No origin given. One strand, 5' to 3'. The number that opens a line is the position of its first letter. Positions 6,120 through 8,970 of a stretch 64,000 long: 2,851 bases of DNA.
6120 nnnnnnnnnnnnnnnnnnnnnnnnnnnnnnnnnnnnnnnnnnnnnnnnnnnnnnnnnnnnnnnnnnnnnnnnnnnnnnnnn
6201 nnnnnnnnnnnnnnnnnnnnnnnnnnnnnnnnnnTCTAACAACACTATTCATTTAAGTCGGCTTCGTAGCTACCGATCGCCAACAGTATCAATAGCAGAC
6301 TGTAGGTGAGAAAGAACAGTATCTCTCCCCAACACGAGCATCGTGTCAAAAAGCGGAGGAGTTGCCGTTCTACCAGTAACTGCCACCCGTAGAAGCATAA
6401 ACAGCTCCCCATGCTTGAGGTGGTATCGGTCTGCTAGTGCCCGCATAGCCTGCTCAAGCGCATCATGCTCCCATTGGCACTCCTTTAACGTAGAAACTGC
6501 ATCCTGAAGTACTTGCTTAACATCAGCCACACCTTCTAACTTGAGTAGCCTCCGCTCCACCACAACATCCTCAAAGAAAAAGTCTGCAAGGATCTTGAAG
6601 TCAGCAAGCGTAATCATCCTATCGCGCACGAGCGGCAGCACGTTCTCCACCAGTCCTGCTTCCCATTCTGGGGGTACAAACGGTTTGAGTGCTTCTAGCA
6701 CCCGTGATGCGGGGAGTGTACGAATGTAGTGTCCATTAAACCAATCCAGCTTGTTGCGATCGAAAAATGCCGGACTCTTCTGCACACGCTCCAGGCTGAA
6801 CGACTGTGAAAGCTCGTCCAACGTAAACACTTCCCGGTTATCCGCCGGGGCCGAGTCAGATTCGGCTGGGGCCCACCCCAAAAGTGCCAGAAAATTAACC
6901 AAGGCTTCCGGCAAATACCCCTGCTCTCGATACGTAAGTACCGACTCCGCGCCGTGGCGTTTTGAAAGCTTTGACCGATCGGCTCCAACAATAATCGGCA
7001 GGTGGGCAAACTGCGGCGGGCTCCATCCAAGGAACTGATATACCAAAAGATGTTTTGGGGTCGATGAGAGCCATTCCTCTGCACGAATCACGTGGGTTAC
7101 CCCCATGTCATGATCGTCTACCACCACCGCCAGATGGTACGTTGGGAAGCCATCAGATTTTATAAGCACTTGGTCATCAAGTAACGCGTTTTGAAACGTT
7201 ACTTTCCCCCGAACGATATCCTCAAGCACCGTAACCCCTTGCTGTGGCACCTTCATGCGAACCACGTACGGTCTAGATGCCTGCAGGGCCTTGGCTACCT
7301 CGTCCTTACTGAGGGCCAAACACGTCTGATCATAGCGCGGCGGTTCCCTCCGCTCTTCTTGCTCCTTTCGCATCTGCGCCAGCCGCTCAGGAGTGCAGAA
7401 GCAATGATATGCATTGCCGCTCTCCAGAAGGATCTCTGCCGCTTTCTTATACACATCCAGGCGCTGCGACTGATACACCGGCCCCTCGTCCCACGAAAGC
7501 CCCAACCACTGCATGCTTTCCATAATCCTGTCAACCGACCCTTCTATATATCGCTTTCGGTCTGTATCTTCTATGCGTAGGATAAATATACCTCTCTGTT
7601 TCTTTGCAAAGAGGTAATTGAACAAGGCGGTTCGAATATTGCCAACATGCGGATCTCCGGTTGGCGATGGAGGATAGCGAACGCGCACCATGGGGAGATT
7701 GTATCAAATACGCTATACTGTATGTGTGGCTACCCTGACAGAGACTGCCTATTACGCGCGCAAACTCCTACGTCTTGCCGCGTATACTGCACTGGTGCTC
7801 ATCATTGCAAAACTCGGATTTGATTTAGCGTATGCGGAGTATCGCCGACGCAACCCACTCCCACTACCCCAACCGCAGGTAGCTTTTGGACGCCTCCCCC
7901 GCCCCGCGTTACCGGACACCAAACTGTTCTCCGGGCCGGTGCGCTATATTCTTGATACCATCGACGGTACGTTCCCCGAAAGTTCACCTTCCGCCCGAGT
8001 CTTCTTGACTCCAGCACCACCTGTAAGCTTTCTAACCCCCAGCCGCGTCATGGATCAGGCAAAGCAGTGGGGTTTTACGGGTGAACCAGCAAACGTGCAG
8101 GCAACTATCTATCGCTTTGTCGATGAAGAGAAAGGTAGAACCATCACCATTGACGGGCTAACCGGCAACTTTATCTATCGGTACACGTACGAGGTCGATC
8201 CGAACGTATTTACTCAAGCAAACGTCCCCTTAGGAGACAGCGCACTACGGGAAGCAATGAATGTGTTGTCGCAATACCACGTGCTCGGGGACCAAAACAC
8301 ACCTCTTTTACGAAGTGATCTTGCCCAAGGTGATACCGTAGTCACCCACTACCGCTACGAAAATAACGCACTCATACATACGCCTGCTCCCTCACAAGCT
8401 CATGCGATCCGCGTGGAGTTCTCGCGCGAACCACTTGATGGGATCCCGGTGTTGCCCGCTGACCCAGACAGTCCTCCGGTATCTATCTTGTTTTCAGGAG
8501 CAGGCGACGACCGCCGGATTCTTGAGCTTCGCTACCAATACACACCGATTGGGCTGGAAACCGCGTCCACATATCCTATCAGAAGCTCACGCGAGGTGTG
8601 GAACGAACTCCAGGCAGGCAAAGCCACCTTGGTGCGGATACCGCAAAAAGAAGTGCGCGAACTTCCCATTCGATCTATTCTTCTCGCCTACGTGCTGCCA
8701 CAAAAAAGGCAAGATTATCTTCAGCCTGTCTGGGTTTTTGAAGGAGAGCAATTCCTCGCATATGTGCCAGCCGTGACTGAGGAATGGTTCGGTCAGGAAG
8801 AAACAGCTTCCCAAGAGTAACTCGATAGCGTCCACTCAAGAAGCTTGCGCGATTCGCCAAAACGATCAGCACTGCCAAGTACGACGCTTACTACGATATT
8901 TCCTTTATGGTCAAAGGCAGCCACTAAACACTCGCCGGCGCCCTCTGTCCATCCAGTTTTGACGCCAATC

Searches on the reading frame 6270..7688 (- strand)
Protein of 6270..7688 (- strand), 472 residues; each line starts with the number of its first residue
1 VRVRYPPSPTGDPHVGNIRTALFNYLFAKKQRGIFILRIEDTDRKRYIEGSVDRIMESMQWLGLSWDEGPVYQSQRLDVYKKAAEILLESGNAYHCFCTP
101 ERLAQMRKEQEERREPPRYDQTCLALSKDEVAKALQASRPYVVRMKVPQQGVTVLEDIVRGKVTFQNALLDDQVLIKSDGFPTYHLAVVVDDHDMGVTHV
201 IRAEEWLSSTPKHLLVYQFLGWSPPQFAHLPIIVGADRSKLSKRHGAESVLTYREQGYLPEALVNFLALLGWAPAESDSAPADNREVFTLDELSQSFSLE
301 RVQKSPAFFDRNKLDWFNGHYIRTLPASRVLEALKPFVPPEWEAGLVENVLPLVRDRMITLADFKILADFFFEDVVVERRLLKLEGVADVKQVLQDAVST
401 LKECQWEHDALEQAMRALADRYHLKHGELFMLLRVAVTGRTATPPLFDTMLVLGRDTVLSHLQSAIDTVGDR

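Call 30: find_related_loci(query=window:6270-7688:-, collection=genome_contigs, flank=10000)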
Query window:6270-7688:- (472 aa) in genome_contigs; peptide patterns used: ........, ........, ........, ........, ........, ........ (x = any residue, [..] = any of these).
600 stretches matched a pattern (row limit reached: there are more); 591 encode a relative of the query (tblastn E <= 1e-3); the best 80 are kept; 80 distinct loci.
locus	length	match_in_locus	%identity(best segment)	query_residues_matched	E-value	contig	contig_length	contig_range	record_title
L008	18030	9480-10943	48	1-466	6e-143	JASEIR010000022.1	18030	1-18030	MAG: Actinomycetota bacterium isolate Yes71-11 NODE_22_length_18030_cov_3.866203, whole genome shotgun sequence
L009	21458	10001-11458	43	1-467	2e-124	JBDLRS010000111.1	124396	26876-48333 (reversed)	MAG: Pseudomonadota bacterium isolate icacos_2019_sw_WHONDRS-S19S_0094_B_bin.45 scaffold_64452, whole genome shotgun seq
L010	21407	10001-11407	43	4-471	1e-122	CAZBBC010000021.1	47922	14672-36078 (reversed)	MAG TPA_asm: uncultured Calditrichota bacterium isolate SRP214966_co2_445 genome assembly, contig: NODE_764_length_47922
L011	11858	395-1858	43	1-465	5e-122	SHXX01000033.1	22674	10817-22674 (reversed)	MAG: Chloroflexi bacterium isolate Baikal-deep-G104 BACOMB-40M-C808, whole genome shotgun sequence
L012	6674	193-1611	41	1-469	3e-120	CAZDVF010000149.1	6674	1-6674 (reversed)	MAG TPA_asm: uncultured bacterium isolate binchicken_co256_218 genome assembly, contig: NODE_34623_length_6674_cov_4.859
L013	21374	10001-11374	41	3-466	1e-115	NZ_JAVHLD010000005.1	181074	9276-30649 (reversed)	MAG: Humidesulfovibrio sp. isolate Ess09-03 NODE_5_length_181074_cov_9.001088, whole genome shotgun sequence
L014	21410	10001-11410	42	3-466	2e-115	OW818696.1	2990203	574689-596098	metagenome genome assembly, chromosome: 1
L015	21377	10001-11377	42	1-466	3e-114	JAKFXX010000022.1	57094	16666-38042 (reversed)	MAG: Gammaproteobacteria bacterium isolate ND4_Bin_8 ND4_0000028, whole genome shotgun sequence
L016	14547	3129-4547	40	3-471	8e-114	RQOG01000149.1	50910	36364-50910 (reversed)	MAG: Calditrichaeota bacterium isolate Zgenome_0002 k87_5457576, whole genome shotgun sequence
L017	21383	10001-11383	40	1-467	3e-113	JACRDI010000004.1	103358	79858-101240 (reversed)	MAG: Desulfovibrio sp. isolate NC_groundwater_1668_Pr3_B-0.1um_67_39 SR-2_scaffold_141_449189, whole genome shotgun sequ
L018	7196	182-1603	42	1-469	4e-113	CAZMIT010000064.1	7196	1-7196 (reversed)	MAG TPA_asm: uncultured bacterium isolate binchicken_co32_468 genome assembly, contig: NODE_18680_length_7196_cov_15.492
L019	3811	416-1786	40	1-463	5e-115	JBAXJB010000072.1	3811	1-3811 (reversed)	MAG: Alphaproteobacteria bacterium isolate ELA364 MAG364_73, whole genome shotgun sequence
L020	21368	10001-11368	41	3-462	5e-112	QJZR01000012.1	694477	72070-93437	MAG: Alphaproteobacteria bacterium isolate SZUA-351 scaffold_3, whole genome shotgun sequence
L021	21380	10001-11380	41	3-471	8e-112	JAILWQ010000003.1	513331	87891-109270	MAG: Erythrobacter sp. isolate ECS31B5 ECS31B5_3, whole genome shotgun sequence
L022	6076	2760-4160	40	3-467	1e-111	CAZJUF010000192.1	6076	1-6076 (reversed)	MAG TPA_asm: uncultured Hyphomicrobiales bacterium isolate SRP128015_co1_7 genome assembly, contig: NODE_22935_length_60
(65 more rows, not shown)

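Call 64: find_homologous_proteins(query=window:6270-7688:-, max_evalue=1e-50)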
Query window:6270-7688:- (472 aa): 8000 proteins with E <= 1e-50 among 8000 candidates; the best 120 are listed.
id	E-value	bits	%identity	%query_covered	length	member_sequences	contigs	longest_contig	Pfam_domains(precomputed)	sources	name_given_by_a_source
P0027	6.9e-278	940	100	88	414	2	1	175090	PF19269.5,PF00749.28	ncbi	-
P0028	7.8e-220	749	69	99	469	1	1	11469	PF19269.5,PF00749.28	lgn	-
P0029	4.0e-202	690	62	99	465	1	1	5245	PF19269.5,PF00749.28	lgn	-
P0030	9.3e-172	590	55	99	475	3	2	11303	PF19269.5,PF00749.28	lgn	-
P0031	1.0e-168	580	54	100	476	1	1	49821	PF19269.5,PF00749.28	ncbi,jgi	jgi:glutamyl-tRNA synthetase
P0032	2.5e-165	569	53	99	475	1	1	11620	PF19269.5,PF00749.28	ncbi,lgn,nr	ncbi:MAG: glutamate--tRNA ligase [bacterium]|nr:glutamate--tRNA ligase [bacterium]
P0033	8.5e-159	547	50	99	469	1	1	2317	PF19269.5,PF00749.28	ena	-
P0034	6.8e-156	538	52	99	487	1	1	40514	PF19269.5,PF00749.28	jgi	jgi:glutamyl-tRNA synthetase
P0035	3.8e-155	535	51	99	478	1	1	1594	PF19269.5,PF00749.28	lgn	-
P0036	9.5e-155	534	52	100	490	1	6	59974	PF19269.5,PF00749.28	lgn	-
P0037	1.4e-154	534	50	99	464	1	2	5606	PF19269.5,PF00749.28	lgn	-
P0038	2.4e-154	533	52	99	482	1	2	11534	PF19269.5,PF00749.28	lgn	-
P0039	8.3e-154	531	52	99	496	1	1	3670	PF19269.5,PF00749.28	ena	-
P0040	1.1e-153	531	51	99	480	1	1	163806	PF19269.5,PF00749.28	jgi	jgi:glutamyl-tRNA synthetase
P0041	1.6e-153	530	52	99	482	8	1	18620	PF19269.5,PF00749.28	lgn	-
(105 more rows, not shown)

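Call 66: find_encoding_contigs(protein=P0028, flank=10000)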
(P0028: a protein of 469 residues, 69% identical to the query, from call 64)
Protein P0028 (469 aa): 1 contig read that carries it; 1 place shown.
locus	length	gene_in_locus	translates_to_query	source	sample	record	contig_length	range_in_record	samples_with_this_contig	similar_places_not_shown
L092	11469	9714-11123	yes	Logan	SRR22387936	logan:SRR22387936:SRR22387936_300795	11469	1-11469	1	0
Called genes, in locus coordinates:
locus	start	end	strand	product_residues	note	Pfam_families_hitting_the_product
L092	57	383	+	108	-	-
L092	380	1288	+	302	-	PF07549:Sec_GG, PF02355:SecD_SecF_C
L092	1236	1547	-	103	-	PF09424:YqeY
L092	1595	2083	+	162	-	-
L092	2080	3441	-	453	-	PF01743:PolyA_pol, PF12627:PolyA_pol_RNAbd, PF01966:HD, PF13735:tRNA_NucTran2_2 (weak)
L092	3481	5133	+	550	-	PF01368:DHH, PF02272:DHHA1, PF17768:RecJ_OB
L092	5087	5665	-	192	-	-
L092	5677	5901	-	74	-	-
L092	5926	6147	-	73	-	-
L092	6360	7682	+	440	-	PF01336:tRNA_anti-codon, PF00152:tRNA-synt_2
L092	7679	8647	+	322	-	PF00768:Peptidase_S11, PF02113:Peptidase_S13 (faint), PF13354:Beta-lactamase2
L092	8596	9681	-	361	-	-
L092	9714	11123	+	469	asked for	PF00749:tRNA-synt_1c, PF19269:Anticodon_2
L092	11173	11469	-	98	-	?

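Call 67: find_encoding_contigs(protein=P0029, flank=10000)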
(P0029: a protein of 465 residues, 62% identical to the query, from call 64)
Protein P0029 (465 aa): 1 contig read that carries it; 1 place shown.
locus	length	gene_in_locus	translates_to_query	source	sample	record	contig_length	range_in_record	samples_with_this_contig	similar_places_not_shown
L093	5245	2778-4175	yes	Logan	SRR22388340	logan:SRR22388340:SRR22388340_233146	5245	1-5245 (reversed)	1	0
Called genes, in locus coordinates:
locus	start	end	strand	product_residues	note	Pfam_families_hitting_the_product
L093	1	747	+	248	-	?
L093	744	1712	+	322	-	PF00768:Peptidase_S11, PF13354:Beta-lactamase2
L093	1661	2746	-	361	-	-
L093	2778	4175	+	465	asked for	PF00749:tRNA-synt_1c, PF19269:Anticodon_2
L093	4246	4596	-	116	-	PF01329:Pterin_4a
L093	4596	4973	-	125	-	PF02452:PemK_toxin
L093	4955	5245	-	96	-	?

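Call 68: find_encoding_contigs(protein=P0030, flank=10000)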
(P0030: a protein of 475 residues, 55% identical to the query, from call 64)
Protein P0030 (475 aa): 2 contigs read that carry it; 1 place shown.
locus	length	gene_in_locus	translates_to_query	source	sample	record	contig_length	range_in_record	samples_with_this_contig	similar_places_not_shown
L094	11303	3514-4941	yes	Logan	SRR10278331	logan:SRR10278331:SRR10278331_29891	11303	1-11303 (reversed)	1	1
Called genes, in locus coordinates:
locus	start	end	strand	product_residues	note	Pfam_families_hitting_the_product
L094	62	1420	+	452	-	PF01336:tRNA_anti-codon, PF00152:tRNA-synt_2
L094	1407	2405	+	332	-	PF00768:Peptidase_S11, PF02113:Peptidase_S13, PF13354:Beta-lactamase2 (weak)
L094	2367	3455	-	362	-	-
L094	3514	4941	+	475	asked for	PF00749:tRNA-synt_1c, PF19269:Anticodon_2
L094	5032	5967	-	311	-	PF21686:LigD_Prim-Pol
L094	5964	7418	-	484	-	PF13298:LigD_N, PF01068:DNA_ligase_A_M, PF04679:DNA_ligase_A_C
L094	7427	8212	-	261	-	PF02735:Ku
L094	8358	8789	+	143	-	-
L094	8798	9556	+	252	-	PF18854:baeRF_family10, PF18845:baeRF_family3 (weak)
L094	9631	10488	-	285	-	-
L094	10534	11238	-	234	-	PF01370:Epimerase, PF02719:Polysacc_synt_2 (faint), PF13460:NAD_binding_10 (weak)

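Call 69: find_encoding_contigs(protein=P0027, flank=10000)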
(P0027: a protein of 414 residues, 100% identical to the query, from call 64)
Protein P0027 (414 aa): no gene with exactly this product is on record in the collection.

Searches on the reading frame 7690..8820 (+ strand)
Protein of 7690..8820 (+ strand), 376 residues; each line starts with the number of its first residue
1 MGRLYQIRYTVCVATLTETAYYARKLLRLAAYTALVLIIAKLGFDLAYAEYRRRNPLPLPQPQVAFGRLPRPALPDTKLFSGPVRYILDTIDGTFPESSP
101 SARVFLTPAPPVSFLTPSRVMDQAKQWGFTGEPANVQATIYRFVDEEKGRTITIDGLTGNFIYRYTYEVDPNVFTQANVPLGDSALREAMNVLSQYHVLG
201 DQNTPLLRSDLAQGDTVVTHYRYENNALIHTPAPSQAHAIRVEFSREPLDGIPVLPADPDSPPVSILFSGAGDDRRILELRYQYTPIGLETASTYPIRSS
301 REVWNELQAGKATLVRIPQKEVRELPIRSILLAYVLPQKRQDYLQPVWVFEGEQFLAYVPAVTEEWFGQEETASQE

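Call 6: search_protein_families(library=pfam, proteins=[window:7690-8820:+], max_evalue=1)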
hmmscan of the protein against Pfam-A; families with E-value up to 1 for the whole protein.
window:7690-8820:+ (376 aa): 1 family
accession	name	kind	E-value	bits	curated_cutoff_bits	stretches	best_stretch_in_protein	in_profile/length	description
PF00161.24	RIP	-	0.19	11.7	21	1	139-210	74-145/197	Ribosome inactivating protein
